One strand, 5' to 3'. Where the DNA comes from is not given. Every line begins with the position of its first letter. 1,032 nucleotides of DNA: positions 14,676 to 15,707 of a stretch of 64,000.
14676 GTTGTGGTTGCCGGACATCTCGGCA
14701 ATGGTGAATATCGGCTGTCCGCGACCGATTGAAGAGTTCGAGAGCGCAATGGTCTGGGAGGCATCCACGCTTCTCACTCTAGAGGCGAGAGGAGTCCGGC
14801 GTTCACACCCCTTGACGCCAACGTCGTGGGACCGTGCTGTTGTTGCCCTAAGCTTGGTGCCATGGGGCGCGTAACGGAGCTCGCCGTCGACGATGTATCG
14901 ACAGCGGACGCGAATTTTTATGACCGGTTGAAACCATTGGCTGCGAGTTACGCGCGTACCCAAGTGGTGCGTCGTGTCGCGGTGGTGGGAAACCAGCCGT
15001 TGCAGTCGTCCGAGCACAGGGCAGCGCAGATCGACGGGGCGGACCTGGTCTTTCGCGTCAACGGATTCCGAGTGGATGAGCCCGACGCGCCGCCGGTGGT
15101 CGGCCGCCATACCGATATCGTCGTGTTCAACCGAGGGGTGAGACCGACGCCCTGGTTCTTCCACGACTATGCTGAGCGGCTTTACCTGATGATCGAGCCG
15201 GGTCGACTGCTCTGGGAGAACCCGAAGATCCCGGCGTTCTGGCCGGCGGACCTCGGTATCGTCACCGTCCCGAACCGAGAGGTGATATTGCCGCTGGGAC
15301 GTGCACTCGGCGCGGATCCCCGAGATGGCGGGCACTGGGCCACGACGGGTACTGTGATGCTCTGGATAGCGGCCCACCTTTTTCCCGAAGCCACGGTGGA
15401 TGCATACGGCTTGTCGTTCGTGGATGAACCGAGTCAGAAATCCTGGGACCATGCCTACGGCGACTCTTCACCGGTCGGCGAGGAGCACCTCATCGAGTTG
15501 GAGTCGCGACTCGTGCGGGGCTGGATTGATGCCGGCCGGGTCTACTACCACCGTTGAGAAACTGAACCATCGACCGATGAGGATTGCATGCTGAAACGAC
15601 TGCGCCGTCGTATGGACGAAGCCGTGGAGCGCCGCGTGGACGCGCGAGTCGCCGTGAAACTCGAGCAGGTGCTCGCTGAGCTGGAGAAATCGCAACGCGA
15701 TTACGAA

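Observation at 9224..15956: Self-contained Pse cassette inserted into a Rha/Galf wall-glycan locus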

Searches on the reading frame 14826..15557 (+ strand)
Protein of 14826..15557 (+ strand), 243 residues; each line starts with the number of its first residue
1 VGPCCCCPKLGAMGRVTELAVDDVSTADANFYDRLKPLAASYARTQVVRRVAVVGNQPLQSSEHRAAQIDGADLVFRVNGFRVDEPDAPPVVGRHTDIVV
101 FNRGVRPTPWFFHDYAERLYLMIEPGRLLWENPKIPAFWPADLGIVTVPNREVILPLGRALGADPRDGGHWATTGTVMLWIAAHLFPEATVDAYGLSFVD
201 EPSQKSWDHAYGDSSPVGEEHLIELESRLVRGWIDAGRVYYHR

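Call 7: search_protein_families(library=ncbifam, proteins=[window:14826-15557:+], max_evalue=0.001)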
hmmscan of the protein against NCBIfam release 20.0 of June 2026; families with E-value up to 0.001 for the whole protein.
window:14826-15557:+ (243 aa): 0 families

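Call 8: search_protein_families(library=pfam, proteins=[window:14826-15557:+], max_evalue=0.01)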
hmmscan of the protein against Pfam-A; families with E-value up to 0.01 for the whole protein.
window:14826-15557:+ (243 aa): 1 family
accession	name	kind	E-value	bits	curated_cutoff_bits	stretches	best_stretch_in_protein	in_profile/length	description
PF00777.23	Glyco_transf_29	-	1.2e-07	31.9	23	1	42-103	48-107/272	Glycosyltransferase family 29 (sialyltransferase)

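Call 20: find_homologous_proteins(query=window:14826-15557:+)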
Query window:14826-15557:+ (243 aa): 139 proteins with E <= 0.001 among 1951 candidates; the best 120 are listed.
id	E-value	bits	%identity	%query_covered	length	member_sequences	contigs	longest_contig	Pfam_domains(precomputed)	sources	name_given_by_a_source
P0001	7.0e-155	532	100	95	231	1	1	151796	PF00777.24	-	-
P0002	1.8e-111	390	72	95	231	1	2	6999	PF00777.24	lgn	-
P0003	2.0e-110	386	73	95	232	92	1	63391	PF00777.24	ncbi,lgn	-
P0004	2.7e-110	386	73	95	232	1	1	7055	PF00777.24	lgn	-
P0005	1.7e-109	383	71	95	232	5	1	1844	PF00777.24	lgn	-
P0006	2.3e-109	383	71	95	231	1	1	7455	PF00777.24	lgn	-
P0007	3.3e-109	382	73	95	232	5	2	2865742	PF00777.24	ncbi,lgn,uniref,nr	ncbi:hypothetical protein [Microbacterium sp. Leaf159]|uniref:hypothetical protein n=1 Tax=Microbact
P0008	3.5e-109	382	73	95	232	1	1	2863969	PF00777.24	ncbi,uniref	ncbi:hypothetical protein ACIPJ1_04800 [Microbacterium maritypicum]|uniref:hypothetical protein n=1 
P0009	8.2e-109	381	70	95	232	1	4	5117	PF00777.24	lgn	-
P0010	1.6e-108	380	70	95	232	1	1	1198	PF00777.24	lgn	-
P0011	1.7e-108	380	70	95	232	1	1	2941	PF00777.24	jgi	jgi:hypothetical protein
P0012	2.6e-108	379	72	95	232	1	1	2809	PF00777.24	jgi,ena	jgi:hypothetical protein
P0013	4.1e-108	379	71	90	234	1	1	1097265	PF00777.24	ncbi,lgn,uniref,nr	ncbi:glycosyltransferase family 29 protein [Microbacterium sp. AK031]|uniref:glycosyltransferase fam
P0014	7.1e-108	378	70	94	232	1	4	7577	PF00777.24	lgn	-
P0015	5.7e-107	375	70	95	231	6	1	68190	-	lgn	-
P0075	3.8e-71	258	55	87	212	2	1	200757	-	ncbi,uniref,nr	ncbi:hypothetical protein [Naasia sp. SYSU D00057]|uniref:hypothetical protein n=1 Tax=Naasia sp. SY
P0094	7.6e-65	237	54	86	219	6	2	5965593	-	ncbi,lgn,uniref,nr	ncbi:hypothetical protein SacmaDRAFT_0370 [Saccharomonospora marina XMU15]|uniref:Glycosyltransferas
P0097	2.1e-64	235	51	93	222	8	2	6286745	-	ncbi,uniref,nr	ncbi:hypothetical protein FB471_3969 [Amycolatopsis cihanbeyliensis]|uniref:Glycosyl transferase fam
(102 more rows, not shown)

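Call 36: predict_structure(alignment_id=A1)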
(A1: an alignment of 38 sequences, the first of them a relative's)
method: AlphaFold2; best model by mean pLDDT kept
length: 231 residues; sequences in the alignment: 38
mean_pLDDT: 90.0   pTM: 0.88
mean pLDDT of the five models: 90.0, 88.4, 88.2, 87.6, 87.3
residues with pLDDT >= 90: 166; 70-90: 46; 50-70: 9; < 50: 10
segments of 3 or more residues with pLDDT < 50: 1-10
pLDDT, mean of each block of 10 residues (from residue 1): 41 74 97 97 96 98 95 96 97 90 96 76 87 94 93 85 97 98 95 88 85 96 97 88
secondary structure, 60 per line:
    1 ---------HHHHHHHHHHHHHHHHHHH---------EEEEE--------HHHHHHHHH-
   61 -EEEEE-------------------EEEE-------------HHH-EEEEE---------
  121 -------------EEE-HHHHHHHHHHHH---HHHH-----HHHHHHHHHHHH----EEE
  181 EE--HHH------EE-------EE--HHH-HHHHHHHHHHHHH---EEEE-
elements in order: H10-28 E38-42 H51-59 E62-66 E86-89 E107-111 E134-136 H138-149 H153-156 H162-173 E178-182 H211-223 E227-230

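Call 38: fold_search(model_id=the predicted structure, library=pdb)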
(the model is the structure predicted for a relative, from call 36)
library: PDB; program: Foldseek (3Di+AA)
matches with E <= 10: 1105; with E <= 0.001: 30
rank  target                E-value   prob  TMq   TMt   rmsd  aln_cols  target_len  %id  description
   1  6apl_A                1.4e-08  1.00  0.55  0.45   8.5       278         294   19  Crystal Structure of human ST6GALNAC2 in complex with CMP (released 2017-12-20)
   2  6apl_E                2.3e-08  1.00  0.55  0.45   9.3       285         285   19  Crystal Structure of human ST6GALNAC2 in complex with CMP (released 2017-12-20)
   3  6apj_D                1.1e-07  1.00  0.54  0.44   6.7       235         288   19  Crystal Structure of human ST6GALNAC2 (released 2017-12-20)
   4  6apj_C                1.2e-07  1.00  0.54  0.44   6.6       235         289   19  Crystal Structure of human ST6GALNAC2 (released 2017-12-20)
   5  6apl_B                2.1e-07  1.00  0.57  0.45   8.3       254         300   20  Crystal Structure of human ST6GALNAC2 in complex with CMP (released 2017-12-20)
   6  2wnf_A                2.9e-07  1.00  0.53  0.46   8.9       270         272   17  Crystal Structure of a Mammalian Sialyltransferase in complex with Gal-beta-1-3GalNAc-ortho-nitrophenol (released 2009-10-13)
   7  6apl_D                3.0e-07  1.00  0.53  0.42   8.9       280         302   19  Crystal Structure of human ST6GALNAC2 in complex with CMP (released 2017-12-20)
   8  6apj_F                3.5e-07  1.00  0.54  0.43   8.8       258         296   20  Crystal Structure of human ST6GALNAC2 (released 2017-12-20)
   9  6apj_B                5.4e-07  1.00  0.48  0.40   8.3       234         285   20  Crystal Structure of human ST6GALNAC2 (released 2017-12-20)
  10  6apj_E                5.7e-07  1.00  0.51  0.42   8.3       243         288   20  Crystal Structure of human ST6GALNAC2 (released 2017-12-20)
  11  2wml                  7.4e-07  1.00  0.55  0.47   8.9       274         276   18  Crystal Structure of a Mammalian Sialyltransferase (released 2009-10-13)
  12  6apl_F                9.5e-07  1.00  0.54  0.45   7.8       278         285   19  Crystal Structure of human ST6GALNAC2 in complex with CMP (released 2017-12-20)
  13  6apl_C                1.0e-06  1.00  0.52  0.41   6.9       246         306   19  Crystal Structure of human ST6GALNAC2 in complex with CMP (released 2017-12-20)
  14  6apj_A                1.1e-06  1.00  0.53  0.43   6.8       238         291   20  Crystal Structure of human ST6GALNAC2 (released 2017-12-20)
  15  2wnb_A                1.8e-06  1.00  0.59  0.50   8.5       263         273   17  Crystal Structure of a Mammalian Sialyltransferase in complex with disaccharide and CMP (released 2009-10-13)
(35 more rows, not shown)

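Call 40: find_encoding_contigs(protein=P0094, flank=9000, max_places=1)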
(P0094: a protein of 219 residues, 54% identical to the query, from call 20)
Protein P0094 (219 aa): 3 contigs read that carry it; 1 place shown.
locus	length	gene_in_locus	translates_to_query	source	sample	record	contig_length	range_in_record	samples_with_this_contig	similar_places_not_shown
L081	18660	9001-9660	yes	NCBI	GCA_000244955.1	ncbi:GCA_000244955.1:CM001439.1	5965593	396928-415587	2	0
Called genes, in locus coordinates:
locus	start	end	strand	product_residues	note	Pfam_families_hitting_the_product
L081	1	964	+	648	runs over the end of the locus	PF17994:Glft2_N, PF00535:Glycos_transf_2 (weak), PF13641:Glyco_tranf_2_3, PF19320:GlfT2_domain3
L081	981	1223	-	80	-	-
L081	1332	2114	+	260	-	PF14011:ESX-1_EspG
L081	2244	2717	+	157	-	-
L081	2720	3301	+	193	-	PF12079:DUF3558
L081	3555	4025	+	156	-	-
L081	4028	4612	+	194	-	PF12079:DUF3558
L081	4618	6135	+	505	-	PF00823:PPE (weak)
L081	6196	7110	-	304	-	PF00535:Glycos_transf_2, PF13641:Glyco_tranf_2_3 (weak)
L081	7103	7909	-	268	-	PF00005:ABC_tran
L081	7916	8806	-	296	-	PF01061:ABC2_membrane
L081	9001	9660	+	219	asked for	-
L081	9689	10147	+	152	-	-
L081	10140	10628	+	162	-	PF13302:Acetyltransf_3, PF13420:Acetyltransf_4 (weak), PF13523:Acetyltransf_8 (weak), PF00583:Acetyltransf_1, PF13673:Acetyltransf_10 (weak), PF13508:Acetyltransf_7, PF08445:FR47 (weak)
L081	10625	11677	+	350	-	PF03102:NeuB, PF08666:SAF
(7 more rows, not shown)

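Call 41: find_encoding_contigs(protein=P0075, flank=9000, max_places=1)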
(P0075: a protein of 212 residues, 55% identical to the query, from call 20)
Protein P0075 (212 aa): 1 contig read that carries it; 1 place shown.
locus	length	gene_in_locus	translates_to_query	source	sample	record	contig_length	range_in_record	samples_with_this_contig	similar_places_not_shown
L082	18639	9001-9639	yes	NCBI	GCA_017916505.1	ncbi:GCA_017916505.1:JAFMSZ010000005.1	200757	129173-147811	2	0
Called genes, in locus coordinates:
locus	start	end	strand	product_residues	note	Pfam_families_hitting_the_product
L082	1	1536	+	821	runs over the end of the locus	PF08310:LGFP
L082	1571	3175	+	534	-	PF08310:LGFP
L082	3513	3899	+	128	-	PF00892:EamA (weak)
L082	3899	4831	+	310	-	PF01370:Epimerase, PF04321:RmlD_sub_bind, PF16363:GDP_Man_Dehyd (faint)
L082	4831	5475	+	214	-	PF00300:His_Phos_1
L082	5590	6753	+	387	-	PF13450:NAD_binding_8, PF01593:Amino_oxidase (weak), PF03275:GLF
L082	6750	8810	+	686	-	PF17994:Glft2_N, PF13641:Glyco_tranf_2_3, PF19320:GlfT2_domain3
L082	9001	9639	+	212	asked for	-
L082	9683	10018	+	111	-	-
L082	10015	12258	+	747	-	-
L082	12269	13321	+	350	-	PF01073:3Beta_HSD, PF01370:Epimerase, PF02719:Polysacc_synt_2, PF04321:RmlD_sub_bind, PF05368:NmrA (weak), PF07993:NAD_binding_4 (weak), PF16363:GDP_Man_Dehyd, PF13460:NAD_binding_10, +1 more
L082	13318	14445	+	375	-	PF01041:DegT_DnrJ_EryC1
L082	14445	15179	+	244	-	PF02348:CTP_transf_3, PF12804:NTP_transf_3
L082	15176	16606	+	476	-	PF13302:Acetyltransf_3, PF00583:Acetyltransf_1, PF13523:Acetyltransf_8 (weak)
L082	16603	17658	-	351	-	PF03102:NeuB, PF08666:SAF (weak)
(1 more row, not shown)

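Call 42: find_encoding_contigs(protein=P0097, flank=9000, max_places=1)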
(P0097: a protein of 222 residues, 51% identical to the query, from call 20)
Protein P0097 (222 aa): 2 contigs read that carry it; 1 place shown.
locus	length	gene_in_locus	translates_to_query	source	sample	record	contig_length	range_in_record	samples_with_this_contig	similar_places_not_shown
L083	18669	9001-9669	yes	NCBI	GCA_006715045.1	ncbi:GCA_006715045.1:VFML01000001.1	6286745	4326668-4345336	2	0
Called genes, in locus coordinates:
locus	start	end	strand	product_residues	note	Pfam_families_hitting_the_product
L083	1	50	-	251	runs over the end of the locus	PF00106:adh_short, PF13561:adh_short_C2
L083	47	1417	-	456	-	PF01565:FAD_binding_4, PF04030:ALO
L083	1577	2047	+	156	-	PF04138:GtrA_DPMS_TM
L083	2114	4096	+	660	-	PF17994:Glft2_N, PF13641:Glyco_tranf_2_3, PF00535:Glycos_transf_2 (faint), PF19320:GlfT2_domain3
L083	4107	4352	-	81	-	-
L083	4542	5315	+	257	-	PF14011:ESX-1_EspG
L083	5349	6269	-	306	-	PF00535:Glycos_transf_2, PF13641:Glyco_tranf_2_3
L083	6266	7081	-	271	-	PF00005:ABC_tran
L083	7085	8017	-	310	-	PF01061:ABC2_membrane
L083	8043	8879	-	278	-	PF13578:Methyltransf_24, PF05711:TylF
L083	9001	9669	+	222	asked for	-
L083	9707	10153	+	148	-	-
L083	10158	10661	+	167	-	PF13302:Acetyltransf_3, PF13420:Acetyltransf_4 (weak), PF13523:Acetyltransf_8 (faint)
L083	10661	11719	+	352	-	PF03102:NeuB, PF08666:SAF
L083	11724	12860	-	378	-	PF01041:DegT_DnrJ_EryC1, PF01212:Beta_elim_lyase (faint)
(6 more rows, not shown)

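Call 68: search_solved_structures(query=A1, max_evalue=1, show_alignments=2)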
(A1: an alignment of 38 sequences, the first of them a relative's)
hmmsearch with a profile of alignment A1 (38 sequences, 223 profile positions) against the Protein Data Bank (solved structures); distinct sequences matched with E-value up to 1: 6.
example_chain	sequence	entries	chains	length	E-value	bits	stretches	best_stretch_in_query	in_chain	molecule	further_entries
5bo6_A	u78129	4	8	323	0.0023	20.5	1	26-85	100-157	Sia-alpha-2,3-Gal-beta-1,4-GlcNAc-R:alpha 2,8-sialyltransferase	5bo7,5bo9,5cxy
5bo8_A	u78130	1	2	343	0.0025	20.3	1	27-85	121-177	Sia-alpha-2,3-Gal-beta-1,4-GlcNAc-R:alpha 2,8-sialyltransferase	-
4mps_A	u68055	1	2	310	0.0027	20.2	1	28-118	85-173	Beta-galactoside alpha-2,6-sialyltransferase 1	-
6qvs_A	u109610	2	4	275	0.016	17.7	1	29-115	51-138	Beta-galactoside alpha-2,6-sialyltransferase 1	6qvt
4js1_A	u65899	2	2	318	0.023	17.2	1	29-115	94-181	Beta-galactoside alpha-2,6-sialyltransferase 1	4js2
6apj_A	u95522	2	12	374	0.13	14.8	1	28-76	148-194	Alpha-N-acetylgalactosaminide alpha-2,6-sialyltransferase 2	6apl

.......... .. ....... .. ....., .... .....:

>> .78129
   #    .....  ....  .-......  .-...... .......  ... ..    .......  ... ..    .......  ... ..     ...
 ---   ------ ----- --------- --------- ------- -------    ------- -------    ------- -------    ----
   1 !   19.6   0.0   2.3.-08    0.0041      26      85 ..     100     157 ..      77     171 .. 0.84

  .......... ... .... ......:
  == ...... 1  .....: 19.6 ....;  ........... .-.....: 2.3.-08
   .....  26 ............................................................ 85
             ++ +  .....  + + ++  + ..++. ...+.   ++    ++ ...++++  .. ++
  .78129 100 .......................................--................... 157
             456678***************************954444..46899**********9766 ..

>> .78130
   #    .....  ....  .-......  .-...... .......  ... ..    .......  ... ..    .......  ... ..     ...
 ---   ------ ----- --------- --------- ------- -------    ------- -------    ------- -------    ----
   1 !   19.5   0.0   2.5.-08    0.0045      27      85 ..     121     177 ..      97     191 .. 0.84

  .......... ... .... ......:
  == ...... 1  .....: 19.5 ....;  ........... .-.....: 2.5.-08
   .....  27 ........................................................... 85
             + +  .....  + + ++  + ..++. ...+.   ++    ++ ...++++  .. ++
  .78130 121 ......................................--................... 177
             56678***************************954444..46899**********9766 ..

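Call 75: search_protein_representatives(alignment_id=A1)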
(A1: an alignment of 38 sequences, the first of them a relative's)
Query: 38 sequences, 223 profile positions. Proteins with E-value up to 0.001 (for the whole library): 412; up to 1e-10: 66; up to 1e-30: 34. The best 150 are listed.
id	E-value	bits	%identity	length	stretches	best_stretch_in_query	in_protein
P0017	1.1e-106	371.4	-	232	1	4-223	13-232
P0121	1.9e-82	292.2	-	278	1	11-221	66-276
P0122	4.2e-78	278.0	-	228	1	12-223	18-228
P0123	8.8e-78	276.9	-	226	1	9-222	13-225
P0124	2.5e-75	268.9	-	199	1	17-199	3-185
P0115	7.9e-73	260.7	-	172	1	7-160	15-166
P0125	3.2e-72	258.7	-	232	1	8-222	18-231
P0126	1.2e-71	256.9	-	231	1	15-221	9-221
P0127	1.8e-67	243.3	-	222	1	12-222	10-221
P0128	4.2e-66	238.8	-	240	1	9-221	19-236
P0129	1.7e-62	226.9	-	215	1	8-154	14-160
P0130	5.8e-60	218.7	-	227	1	6-222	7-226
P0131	3.4e-59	216.2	-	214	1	16-148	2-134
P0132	3.5e-59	216.1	-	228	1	8-222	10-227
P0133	3.9e-57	209.4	-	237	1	8-220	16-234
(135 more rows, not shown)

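Call 83: search_dna_similar(query=window:14862-15557:+, collection=plasmids, mode=protein, max_rows=10)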
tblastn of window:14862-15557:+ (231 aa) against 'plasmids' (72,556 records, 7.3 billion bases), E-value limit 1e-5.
No match.
